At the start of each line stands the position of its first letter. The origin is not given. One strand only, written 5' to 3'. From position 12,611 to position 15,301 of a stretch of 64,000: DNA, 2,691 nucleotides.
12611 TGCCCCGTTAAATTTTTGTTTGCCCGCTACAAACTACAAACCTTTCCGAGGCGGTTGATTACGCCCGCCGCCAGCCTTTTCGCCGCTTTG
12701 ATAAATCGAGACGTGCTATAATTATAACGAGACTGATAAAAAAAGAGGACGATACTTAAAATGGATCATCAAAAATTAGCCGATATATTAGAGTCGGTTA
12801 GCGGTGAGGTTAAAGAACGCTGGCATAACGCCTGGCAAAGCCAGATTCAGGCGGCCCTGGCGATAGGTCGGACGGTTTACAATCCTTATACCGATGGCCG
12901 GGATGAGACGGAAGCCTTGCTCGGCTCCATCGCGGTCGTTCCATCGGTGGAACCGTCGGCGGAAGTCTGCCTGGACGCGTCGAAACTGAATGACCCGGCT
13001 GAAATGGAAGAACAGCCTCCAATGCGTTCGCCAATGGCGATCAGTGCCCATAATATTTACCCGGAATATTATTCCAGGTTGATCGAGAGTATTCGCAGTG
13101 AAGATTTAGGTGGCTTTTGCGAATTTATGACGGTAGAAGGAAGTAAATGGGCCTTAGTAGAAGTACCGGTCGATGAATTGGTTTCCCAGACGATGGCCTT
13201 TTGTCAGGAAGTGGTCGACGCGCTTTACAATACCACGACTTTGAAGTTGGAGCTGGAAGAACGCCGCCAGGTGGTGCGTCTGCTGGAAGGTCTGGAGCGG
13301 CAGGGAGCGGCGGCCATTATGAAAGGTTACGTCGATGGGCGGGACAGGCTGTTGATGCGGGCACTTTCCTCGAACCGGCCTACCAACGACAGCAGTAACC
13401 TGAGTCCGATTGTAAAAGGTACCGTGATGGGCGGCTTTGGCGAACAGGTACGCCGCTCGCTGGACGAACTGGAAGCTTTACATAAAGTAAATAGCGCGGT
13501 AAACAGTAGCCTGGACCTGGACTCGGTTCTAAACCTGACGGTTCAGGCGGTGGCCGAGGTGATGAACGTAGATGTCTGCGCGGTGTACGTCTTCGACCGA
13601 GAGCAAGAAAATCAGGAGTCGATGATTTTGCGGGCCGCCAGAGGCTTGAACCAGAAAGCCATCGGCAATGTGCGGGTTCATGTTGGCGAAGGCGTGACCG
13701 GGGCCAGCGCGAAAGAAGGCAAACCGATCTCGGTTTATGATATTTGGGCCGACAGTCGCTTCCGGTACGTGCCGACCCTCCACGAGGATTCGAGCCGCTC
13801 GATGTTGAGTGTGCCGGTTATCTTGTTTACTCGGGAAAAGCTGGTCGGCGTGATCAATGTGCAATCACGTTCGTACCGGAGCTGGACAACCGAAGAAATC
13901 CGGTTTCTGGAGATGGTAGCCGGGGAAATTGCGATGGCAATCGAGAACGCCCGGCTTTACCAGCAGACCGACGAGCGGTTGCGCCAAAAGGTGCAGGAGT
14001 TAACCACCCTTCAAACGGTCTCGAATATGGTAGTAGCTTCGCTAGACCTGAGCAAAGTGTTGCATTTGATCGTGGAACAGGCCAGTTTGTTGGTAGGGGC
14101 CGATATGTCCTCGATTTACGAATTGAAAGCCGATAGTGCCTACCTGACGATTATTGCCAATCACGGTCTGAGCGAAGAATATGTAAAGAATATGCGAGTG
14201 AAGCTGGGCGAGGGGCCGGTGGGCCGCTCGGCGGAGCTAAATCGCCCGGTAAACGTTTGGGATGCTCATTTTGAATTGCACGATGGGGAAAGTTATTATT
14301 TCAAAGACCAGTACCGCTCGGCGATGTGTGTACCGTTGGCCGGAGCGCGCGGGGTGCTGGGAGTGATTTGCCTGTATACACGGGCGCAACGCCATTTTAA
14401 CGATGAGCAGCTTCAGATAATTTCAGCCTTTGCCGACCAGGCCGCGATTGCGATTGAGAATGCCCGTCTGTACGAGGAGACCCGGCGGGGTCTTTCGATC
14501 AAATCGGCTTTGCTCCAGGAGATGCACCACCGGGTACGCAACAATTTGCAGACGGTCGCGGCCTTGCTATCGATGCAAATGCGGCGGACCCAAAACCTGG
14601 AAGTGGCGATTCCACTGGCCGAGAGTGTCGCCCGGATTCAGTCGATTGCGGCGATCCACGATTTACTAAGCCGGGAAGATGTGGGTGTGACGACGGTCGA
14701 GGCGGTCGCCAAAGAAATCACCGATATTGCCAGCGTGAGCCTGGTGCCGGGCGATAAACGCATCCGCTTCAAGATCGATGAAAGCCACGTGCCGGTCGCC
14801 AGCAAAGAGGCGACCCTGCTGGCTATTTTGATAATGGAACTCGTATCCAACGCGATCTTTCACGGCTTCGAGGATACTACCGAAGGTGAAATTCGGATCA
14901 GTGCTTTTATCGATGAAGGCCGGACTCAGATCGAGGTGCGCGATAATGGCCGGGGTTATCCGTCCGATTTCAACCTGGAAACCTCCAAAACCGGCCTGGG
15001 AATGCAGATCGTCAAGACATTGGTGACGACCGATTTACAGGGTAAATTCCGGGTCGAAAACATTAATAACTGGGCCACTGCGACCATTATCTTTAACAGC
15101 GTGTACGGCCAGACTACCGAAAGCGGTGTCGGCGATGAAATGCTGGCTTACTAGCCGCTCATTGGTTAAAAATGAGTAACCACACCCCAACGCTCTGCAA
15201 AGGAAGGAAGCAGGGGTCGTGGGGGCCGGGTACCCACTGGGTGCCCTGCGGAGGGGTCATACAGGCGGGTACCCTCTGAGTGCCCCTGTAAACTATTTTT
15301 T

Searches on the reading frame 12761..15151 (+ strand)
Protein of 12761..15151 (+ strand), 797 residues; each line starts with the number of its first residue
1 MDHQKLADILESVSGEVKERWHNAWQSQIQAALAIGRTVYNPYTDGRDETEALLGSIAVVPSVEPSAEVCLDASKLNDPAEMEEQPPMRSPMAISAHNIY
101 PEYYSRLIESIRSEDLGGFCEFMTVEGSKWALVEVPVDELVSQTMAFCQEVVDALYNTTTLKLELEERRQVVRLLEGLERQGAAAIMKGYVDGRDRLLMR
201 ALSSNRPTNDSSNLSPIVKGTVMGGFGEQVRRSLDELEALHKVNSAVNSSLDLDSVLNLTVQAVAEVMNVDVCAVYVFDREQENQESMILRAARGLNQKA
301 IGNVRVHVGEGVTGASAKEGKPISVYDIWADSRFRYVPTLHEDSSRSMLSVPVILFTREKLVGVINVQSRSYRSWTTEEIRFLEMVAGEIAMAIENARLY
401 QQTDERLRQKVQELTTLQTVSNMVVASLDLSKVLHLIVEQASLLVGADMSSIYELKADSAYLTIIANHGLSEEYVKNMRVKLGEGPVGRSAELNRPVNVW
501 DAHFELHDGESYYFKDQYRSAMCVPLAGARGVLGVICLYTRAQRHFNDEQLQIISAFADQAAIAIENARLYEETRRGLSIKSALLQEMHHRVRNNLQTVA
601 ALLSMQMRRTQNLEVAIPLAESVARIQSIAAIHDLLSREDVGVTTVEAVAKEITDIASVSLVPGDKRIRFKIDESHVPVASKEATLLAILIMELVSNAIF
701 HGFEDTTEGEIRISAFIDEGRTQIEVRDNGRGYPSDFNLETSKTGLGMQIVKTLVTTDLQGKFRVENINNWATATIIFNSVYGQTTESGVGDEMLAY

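Call 66: search_protein_families(library=ncbifam, proteins=[window:12761-15151:+], max_evalue=1e-10)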
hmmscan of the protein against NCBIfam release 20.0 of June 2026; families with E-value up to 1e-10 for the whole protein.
window:12761-15151:+ (797 aa): 6 families
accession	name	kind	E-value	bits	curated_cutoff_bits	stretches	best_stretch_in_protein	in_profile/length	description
NF008283.0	PRK11061.1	equivalog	6.1e-39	133.9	583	2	239-416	4-176/748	phosphoenolpyruvate--protein phosphotransferase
TIGR01817.1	nifA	equivalog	8.6e-20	71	528.85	1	236-412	3-174/534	nif-specific transcriptional activator NifA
NF051872.1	HisKinPhyk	equivalog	8.4e-18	64.2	750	1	574-766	336-523/537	sensor histidine kinase PhyK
NF052306.1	BluLightHisKinLov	equivalog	1.4e-15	57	450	1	580-767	148-321/334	blue-light-activated histidine kinase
NF010077.0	PRK13559.1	subfamily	5.9e-11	41.8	361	0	572-765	161-344/364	hypothetical protein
NF047786.1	his_kin_MadS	equivalog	6.3e-11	42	500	0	519-607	128-216/434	MadS family sensor histidine kinase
